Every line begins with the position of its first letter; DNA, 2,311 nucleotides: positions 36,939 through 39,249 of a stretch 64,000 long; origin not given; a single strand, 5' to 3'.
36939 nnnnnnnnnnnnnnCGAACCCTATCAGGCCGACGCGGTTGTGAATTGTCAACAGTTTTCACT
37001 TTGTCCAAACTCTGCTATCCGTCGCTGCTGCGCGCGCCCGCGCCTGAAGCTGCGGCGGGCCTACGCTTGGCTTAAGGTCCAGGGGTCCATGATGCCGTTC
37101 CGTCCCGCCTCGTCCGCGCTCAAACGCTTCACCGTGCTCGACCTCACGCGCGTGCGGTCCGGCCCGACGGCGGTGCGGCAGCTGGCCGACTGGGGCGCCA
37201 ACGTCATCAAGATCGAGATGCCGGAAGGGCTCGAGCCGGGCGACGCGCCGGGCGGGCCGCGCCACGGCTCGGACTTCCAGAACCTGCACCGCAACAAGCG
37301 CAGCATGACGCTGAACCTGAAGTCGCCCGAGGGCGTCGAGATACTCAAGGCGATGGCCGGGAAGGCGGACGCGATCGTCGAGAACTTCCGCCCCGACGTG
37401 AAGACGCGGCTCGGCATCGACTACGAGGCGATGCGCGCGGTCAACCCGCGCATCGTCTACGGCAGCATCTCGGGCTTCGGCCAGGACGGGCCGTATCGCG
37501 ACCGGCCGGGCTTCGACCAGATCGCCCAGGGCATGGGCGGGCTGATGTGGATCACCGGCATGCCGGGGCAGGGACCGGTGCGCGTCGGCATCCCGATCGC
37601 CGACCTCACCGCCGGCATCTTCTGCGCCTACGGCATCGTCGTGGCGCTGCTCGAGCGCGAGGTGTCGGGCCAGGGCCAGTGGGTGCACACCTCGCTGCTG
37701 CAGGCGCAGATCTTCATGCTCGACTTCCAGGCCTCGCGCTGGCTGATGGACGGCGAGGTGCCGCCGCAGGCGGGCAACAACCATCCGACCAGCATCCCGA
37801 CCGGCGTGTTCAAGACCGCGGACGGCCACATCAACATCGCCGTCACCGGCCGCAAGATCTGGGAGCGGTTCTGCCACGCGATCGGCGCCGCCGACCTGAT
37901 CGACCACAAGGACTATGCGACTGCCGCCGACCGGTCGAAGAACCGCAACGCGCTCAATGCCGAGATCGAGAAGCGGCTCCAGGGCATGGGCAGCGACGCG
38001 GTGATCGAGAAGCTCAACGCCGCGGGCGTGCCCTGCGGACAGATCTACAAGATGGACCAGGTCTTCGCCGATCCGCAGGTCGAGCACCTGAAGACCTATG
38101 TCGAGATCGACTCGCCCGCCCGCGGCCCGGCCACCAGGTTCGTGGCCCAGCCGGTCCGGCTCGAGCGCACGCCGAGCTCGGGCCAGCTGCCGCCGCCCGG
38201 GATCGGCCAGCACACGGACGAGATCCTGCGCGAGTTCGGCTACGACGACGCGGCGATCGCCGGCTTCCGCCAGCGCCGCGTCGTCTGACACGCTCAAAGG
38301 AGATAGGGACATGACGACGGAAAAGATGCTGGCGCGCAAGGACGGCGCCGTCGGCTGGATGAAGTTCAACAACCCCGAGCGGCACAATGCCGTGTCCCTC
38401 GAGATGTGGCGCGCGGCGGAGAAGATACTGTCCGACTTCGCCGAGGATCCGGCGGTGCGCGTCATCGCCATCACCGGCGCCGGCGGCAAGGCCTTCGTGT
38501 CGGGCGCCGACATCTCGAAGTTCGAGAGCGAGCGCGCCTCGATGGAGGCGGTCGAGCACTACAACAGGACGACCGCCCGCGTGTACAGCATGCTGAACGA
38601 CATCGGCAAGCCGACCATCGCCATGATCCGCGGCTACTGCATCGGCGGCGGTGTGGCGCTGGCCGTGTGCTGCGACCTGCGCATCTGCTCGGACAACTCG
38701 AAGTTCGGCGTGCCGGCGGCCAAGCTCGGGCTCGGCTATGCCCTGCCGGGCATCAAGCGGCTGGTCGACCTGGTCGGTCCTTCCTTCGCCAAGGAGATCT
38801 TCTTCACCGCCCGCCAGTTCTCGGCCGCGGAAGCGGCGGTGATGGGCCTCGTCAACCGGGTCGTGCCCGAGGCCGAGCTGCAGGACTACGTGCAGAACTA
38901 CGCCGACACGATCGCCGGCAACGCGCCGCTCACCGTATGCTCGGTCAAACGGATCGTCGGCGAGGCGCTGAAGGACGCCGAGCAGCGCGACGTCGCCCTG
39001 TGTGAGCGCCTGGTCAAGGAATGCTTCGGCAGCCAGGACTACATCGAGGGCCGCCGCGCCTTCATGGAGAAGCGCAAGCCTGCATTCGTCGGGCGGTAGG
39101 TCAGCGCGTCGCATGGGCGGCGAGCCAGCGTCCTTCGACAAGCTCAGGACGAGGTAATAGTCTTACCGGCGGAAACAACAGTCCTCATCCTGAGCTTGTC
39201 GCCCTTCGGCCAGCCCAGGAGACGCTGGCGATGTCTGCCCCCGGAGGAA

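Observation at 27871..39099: Two family-III CoA-transferases, a citryl-CoA-lyase-like protein, an MBL hydrolase and a crotonase flank the dioxygenase-rhodanese operon on both sides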

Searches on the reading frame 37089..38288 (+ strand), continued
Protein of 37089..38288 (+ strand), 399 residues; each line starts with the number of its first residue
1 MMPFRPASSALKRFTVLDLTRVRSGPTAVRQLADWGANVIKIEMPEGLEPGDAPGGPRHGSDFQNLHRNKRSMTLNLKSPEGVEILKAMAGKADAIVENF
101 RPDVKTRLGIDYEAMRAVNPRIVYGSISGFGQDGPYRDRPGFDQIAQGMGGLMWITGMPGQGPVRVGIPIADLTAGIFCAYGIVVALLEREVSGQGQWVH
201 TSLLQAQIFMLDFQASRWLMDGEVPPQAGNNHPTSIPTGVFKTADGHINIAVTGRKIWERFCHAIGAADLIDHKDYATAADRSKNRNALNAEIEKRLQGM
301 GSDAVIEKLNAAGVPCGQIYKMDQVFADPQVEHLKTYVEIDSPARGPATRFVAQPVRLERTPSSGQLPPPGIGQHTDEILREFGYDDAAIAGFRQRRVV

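Call 80: find_related_loci(query=A2, collection=metagenome_contigs, flank=10000)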
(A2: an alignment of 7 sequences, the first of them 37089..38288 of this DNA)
Query A2 (399 aa) in metagenome_contigs; peptide patterns used: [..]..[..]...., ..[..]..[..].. (x = any residue, [..] = any of these).
600 stretches matched a pattern (row limit reached: there are more); 582 encode a relative of the query (tblastn E <= 1e-3); the best 80 are kept; 80 distinct loci.
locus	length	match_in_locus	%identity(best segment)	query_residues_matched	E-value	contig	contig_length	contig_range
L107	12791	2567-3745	70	2-395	0e+0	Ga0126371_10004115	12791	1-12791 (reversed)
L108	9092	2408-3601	68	2-399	0e+0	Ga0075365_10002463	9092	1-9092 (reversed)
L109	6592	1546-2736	69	2-399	0e+0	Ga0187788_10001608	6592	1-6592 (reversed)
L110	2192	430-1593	71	11-399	0e+0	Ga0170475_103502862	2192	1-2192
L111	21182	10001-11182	69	2-395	0e+0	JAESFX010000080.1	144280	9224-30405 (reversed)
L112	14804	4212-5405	68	1-399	0e+0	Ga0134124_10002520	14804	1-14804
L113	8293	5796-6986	68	2-399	0e+0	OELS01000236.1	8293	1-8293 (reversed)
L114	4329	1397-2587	68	2-399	0e+0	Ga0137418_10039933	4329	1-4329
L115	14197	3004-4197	69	1-399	0e+0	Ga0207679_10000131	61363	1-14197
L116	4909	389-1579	69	2-399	0e+0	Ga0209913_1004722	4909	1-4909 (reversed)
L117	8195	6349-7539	67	2-399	0e+0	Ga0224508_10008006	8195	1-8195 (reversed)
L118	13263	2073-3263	66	2-399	3e-180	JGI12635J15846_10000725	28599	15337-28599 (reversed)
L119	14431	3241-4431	67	2-399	4e-180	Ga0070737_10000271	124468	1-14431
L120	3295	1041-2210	69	1-394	0e+0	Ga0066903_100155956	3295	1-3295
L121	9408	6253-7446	67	1-399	9e-180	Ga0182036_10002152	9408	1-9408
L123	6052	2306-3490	68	2-399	0e+0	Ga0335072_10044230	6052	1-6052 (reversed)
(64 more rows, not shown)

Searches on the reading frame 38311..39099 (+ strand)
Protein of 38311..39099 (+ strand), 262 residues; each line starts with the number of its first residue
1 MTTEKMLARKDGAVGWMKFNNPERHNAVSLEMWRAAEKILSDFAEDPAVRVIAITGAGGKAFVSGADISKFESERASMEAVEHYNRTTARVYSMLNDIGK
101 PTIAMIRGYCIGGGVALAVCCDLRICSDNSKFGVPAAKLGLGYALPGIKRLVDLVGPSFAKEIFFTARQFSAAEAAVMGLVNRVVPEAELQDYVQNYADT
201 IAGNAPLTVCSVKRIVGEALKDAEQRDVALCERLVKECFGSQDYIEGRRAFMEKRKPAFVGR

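Call 7: search_protein_families(library=pfam, proteins=[window:38311-39099:+], max_evalue=0.001)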
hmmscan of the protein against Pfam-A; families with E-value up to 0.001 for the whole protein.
window:38311-39099:+ (262 aa): 2 families
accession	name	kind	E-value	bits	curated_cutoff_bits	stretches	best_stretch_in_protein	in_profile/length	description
PF00378.25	ECH_1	-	5.7e-59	199.9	27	1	11-261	3-250/251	Enoyl-CoA hydratase/isomerase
PF16113.10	ECH_2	-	1.8e-31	110.4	27.2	1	15-244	2-231/335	Enoyl-CoA hydratase/isomerase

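Call 8: search_protein_families(library=ncbifam, proteins=[window:38311-39099:+], max_evalue=0.001)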
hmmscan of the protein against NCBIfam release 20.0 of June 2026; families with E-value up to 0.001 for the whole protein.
window:38311-39099:+ (262 aa): 72 families (the best 25 are shown)
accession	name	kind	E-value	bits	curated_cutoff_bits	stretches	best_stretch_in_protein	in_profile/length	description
NF004781.0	PRK06127.1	subfamily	8e-117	389.7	291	1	2-262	9-269/269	enoyl-CoA hydratase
NF004796.0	PRK06144.1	subfamily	3e-68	230.2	272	1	3-262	7-262/262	enoyl-CoA hydratase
NF051848.1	EnCoAHydtEchA19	equivalog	3.6e-56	190.6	400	1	7-262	3-258/258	enoyl-CoA hydratase EchA19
NF004475.0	PRK05809.1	subfamily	1.3e-54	185.5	394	1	2-260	2-258/260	short-chain-enoyl-CoA hydratase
NF042430.2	EnCoAhydt_DpgD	equivalog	7.3e-50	169.8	400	1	9-261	2-257/258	enoyl-CoA-hydratase DpgD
NF005802.0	PRK07657.1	equivalog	1.2e-49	169.2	363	1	12-261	12-259/260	enoyl-CoA hydratase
NF004517.0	PRK05862.1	equivalog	1.6e-48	165.4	396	1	1-260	1-255/257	enoyl-CoA hydratase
NF008506.0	PRK11423.1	equivalog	2.3e-47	161.7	257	1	8-262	8-261/261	methylmalonyl-CoA decarboxylase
NF005891.0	PRK07854.1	equivalog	3.3e-47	161.2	237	1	9-262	5-243/243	enoyl-CoA hydratase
NF005803.0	PRK07658.1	equivalog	8.8e-46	156.4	313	1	9-262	7-257/257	enoyl-CoA hydratase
NF006007.0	PRK08138.1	subfamily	1.1e-45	156.1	355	1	7-262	11-261/261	enoyl-CoA hydratase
NF004857.0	PRK06210.1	equivalog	5.6e-45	153.9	341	1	9-261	14-274/275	enoyl-CoA hydratase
NF004794.0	PRK06142.1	equivalog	2.6e-44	151.9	308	1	10-261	12-272/273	crotonase/enoyl-CoA hydratase family protein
NF006100.0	PRK08252.1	subfamily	2.6e-44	151.7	282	1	4-262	3-254/254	crotonase/enoyl-CoA hydratase family protein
NF005864.0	PRK07799.1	equivalog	2.6e-44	151.4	316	1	3-260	7-264/266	crotonase/enoyl-CoA hydratase family protein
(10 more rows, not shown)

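Call 43: search_dna_similar(query=window:38311-39099:+, collection=plasmids, mode=protein, max_evalue=1e-40, max_rows=30)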
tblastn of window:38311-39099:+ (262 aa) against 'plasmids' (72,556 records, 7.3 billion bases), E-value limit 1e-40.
Records with a match: 64; places in all: 75; records where one place covers at least 80% of the query: 64.
Best place of each record, by identity: 60-80% 1; <60% 63.
By first word of the organism name: Azospirillum 10; Caballeronia 8; Burkholderia 6; Cupriavidus 5; Bradyrhizobium 5; Rhizobium 5; Sinorhizobium 4; Agrobacterium 4; Sphingobium 2; Variovorax 2; and 13 more.
By predicted mobility (MOB-suite, as given by PLSDB): non-mobilizable 37; conjugative 18; mobilizable 9.
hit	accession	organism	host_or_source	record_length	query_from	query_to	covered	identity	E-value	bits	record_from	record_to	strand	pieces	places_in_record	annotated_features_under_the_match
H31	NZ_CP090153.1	Roseivivax marinus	Bathymodiolus marisindicus,single cell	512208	3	261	99%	62.2%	1e-101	331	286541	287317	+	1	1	enoyl-CoA hydratase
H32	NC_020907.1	Octadecabacter antarcticus 307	-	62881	3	261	99%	57.5%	1e-96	316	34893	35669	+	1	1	enoyl-CoA hydratase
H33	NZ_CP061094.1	Roseomonas marmotae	Marmota himalayana,pure culture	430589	5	262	98%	53.9%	2e-86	287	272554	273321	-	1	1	enoyl-CoA hydratase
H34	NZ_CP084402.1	Sphingobium sp. CFD-1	cell culture,soil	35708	1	262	100%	49.2%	5e-82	275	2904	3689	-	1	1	enoyl-CoA hydratase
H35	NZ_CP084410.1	Sphingobium sp. CFD-2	cell culture,soil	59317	1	262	100%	49.2%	5e-82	275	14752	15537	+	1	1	enoyl-CoA hydratase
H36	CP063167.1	Variovorax paradoxus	-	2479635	1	262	100%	47.7%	5e-72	246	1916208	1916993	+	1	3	enoyl-CoA hydratase/isomerase family protein (x2)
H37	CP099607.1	Comamonadaceae bacterium OTU4NAUVB1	Arabidopsis thaliana,pure culture,leaf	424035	2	262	100%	47.5%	5e-77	260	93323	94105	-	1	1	enoyl-CoA hydratase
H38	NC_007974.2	Cupriavidus metallidurans CH34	-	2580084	3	262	99%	47.5%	6e-73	248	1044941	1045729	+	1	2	none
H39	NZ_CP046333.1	Cupriavidus metallidurans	sedimentation pond in a zinc factory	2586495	3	262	99%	47.5%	6e-73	248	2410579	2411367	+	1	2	none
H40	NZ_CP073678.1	Cupriavidus sp. KK10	Isolate,A bacterial consortium from ...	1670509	5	262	98%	46.1%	6e-66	228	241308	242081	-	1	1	none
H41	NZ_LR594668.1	Variovorax sp. SRS16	linuron-contaminated soil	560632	14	262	95%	45.8%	4e-63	220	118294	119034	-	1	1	enoyl-CoA hydratase | CoA transferase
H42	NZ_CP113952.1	Rhodococcus sp. JS3073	culture,soil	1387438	3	262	99%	41.4%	3e-44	166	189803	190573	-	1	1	record has no annotation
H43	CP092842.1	Bradyrhizobium sp. 62B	Arachis hypogaea L.,cell ...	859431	1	262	100%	41.1%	2e-54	195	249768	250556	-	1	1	enoyl-CoA hydratase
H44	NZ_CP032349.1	Azospirillum brasilense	soil sample,Agricultural field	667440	12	261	95%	42.4%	8e-57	202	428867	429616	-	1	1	enoyl-CoA hydratase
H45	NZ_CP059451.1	Azospirillum brasilense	Prokaryotes,soil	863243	12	261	95%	42.4%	1e-56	202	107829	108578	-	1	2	enoyl-CoA hydratase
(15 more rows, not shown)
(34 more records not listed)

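Call 54: search_solved_structures(query=window:38311-39099:+, max_evalue=1e-25, show_alignments=1)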
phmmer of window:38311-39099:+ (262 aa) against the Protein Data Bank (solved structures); distinct sequences matched with E-value up to 1e-25: 69 (the best 60 are shown).
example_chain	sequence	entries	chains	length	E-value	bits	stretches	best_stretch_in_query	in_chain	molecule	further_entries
5zai_A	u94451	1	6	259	1.7e-45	158.6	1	4-262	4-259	3-hydroxypropionyl-coenzyme A dehydratase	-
4olq_A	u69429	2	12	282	2e-45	158.4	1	17-260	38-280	Enoyl-CoA hydratase/isomerase family protein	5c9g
4k2n_A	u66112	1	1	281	8.9e-44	153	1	10-260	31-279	Enoyl-CoA hydratase/carnithine racemase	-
5z7r_A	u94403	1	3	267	3.9e-43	150.9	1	5-256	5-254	Short-chain-enoyl-CoA hydratase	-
9qwv_A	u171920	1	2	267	1e-41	146.2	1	10-259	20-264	Enoyl-CoA hydratase, mitochondrial, putative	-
4wcz_A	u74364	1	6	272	1.3e-40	142.6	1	8-259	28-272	Enoyl-CoA hydratase/isomerase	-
8uja_B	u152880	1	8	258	4.2e-39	137.7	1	8-259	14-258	T33-fn10: engineered enoyl-CoA hydratase/isomerase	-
6lvp_A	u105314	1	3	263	1.2e-38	136.2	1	9-261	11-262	Enoyl-CoA hydratase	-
5jbw_A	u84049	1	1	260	1.5e-38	135.8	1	18-262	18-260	3-hydroxybutyryl-CoA dehydratase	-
5jbx_A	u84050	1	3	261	1.6e-38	135.8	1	18-262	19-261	3-hydroxybutyryl-CoA dehydratase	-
4fjw_D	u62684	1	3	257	4.5e-38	134.3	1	1-261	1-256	Probable enoyl-CoA hydratase echA8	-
3pzk_A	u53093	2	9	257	4.6e-38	134.2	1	1-261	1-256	e enoyl-CoA hydratase echA8 | enoyl-CoA hydratase echA8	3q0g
3q0j_A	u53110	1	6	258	4.7e-38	134.2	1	1-261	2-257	enoyl-CoA hydratase echA8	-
3h81_A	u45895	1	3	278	6.2e-38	133.8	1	1-261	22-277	enoyl-CoA hydratase echA8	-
7eum_C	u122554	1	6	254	1.8e-37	132.3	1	12-256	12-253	Enoyl-CoA hydratase/isomerase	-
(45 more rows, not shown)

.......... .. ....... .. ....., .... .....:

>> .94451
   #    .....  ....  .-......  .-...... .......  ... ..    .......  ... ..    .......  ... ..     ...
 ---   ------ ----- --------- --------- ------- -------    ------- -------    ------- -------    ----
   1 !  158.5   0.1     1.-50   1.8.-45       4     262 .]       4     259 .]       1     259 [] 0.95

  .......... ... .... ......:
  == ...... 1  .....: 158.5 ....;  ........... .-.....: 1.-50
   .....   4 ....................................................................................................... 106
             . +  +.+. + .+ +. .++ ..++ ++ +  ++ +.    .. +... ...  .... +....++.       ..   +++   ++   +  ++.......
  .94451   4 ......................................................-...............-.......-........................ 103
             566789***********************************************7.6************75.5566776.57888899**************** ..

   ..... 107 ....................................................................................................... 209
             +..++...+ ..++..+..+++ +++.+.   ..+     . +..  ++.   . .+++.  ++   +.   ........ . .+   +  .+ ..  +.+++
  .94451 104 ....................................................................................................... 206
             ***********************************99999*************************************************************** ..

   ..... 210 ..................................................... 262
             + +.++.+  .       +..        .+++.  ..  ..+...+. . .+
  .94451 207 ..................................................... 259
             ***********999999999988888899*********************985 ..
